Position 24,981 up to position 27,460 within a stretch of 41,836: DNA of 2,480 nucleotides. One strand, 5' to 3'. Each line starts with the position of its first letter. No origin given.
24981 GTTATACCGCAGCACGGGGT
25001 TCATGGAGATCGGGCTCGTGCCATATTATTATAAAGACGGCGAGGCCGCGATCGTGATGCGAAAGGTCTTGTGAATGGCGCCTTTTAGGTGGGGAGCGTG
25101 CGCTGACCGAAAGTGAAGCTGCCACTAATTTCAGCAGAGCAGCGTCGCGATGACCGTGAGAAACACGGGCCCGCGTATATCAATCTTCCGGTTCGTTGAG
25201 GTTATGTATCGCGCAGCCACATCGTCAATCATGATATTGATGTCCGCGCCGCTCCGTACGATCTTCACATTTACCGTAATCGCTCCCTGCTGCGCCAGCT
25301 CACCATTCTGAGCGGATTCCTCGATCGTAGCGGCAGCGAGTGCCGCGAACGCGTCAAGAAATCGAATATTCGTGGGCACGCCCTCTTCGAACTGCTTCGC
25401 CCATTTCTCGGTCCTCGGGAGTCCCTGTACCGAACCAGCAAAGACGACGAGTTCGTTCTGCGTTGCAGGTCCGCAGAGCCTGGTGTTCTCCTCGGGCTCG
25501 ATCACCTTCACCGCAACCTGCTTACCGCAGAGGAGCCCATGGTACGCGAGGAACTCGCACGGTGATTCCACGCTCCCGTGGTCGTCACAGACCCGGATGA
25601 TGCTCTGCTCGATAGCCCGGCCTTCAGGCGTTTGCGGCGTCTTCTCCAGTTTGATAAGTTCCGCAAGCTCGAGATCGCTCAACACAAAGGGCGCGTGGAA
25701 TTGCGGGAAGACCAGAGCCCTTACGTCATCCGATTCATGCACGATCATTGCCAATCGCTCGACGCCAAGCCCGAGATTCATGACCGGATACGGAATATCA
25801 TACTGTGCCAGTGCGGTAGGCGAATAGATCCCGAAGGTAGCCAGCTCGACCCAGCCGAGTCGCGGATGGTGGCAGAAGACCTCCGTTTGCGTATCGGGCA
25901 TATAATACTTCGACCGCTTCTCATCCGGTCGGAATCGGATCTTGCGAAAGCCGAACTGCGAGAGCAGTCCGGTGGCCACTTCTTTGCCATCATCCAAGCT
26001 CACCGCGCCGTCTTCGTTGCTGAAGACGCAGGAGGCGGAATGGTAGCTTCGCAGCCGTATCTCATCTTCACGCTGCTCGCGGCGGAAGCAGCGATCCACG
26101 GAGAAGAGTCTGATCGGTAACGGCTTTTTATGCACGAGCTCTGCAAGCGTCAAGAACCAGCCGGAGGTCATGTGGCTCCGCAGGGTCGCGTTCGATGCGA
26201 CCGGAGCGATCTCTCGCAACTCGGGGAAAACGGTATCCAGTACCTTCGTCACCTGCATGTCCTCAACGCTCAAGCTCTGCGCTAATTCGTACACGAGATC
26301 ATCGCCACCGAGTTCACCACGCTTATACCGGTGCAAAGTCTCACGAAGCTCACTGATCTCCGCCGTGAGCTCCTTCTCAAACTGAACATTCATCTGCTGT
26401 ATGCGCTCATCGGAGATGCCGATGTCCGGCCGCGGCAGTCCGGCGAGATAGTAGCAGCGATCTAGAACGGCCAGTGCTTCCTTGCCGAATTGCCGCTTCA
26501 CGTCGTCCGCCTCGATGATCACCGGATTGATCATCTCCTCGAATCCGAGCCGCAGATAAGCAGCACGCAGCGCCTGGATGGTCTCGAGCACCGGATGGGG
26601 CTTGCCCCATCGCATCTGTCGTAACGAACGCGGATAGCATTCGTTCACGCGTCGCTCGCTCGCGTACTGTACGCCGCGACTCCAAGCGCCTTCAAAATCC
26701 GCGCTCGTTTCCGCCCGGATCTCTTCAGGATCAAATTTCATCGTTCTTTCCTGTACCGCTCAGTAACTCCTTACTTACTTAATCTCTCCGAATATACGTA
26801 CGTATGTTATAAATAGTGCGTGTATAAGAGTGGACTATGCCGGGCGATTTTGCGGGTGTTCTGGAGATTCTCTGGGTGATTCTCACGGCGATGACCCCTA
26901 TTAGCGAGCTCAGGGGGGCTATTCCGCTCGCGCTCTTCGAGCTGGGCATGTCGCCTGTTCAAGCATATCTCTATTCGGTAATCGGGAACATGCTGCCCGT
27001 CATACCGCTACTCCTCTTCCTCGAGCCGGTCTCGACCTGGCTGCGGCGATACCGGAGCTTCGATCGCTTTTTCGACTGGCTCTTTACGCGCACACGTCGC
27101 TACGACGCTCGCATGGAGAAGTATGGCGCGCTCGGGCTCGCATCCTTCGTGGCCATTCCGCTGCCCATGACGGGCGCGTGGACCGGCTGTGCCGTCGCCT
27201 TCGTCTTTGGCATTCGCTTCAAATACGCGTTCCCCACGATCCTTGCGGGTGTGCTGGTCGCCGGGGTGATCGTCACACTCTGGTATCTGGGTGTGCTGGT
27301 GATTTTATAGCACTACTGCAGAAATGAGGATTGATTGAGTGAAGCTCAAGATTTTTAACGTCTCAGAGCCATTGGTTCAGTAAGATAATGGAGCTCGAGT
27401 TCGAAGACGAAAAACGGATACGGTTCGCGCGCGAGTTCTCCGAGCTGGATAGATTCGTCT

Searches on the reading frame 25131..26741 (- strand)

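Call 33: search_protein_families(library=pfam, proteins=[window:25131-26741:-], max_evalue=0.00001)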
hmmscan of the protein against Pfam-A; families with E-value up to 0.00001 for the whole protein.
window:25131-26741:- (536 aa): 3 families
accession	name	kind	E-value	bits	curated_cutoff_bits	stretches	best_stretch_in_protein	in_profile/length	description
PF01409.25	tRNA-synt_2d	-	6.2e-50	170.4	19.8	1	106-346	3-238/246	tRNA synthetases class II core domain (F)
PF18006.6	SepRS_C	-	3.7e-11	43.3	26.9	1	429-459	1-31/31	O-phosphoseryl-tRNA synthetase C-terminal domain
PF17759.6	tRNA_synthFbeta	-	3.2e-08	33.8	22.4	1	185-321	72-208/214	Phenylalanyl tRNA synthetase beta chain CLM domain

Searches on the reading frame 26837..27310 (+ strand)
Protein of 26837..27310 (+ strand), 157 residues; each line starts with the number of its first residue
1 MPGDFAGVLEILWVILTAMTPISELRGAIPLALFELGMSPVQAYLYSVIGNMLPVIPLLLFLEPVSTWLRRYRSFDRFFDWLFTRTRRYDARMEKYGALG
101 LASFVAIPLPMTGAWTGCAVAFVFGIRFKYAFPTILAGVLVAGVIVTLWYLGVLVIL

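Call 33: search_protein_families(library=pfam, proteins=[window:26837-27310:+], max_evalue=0.00001)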
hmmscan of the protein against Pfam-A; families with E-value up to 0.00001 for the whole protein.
window:26837-27310:+ (157 aa): 1 family
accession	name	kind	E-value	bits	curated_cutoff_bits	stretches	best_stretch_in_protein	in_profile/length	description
PF06695.16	Sm_multidrug_ex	-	1e-43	149.2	30.7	1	24-145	1-121/121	Putative small multi-drug export protein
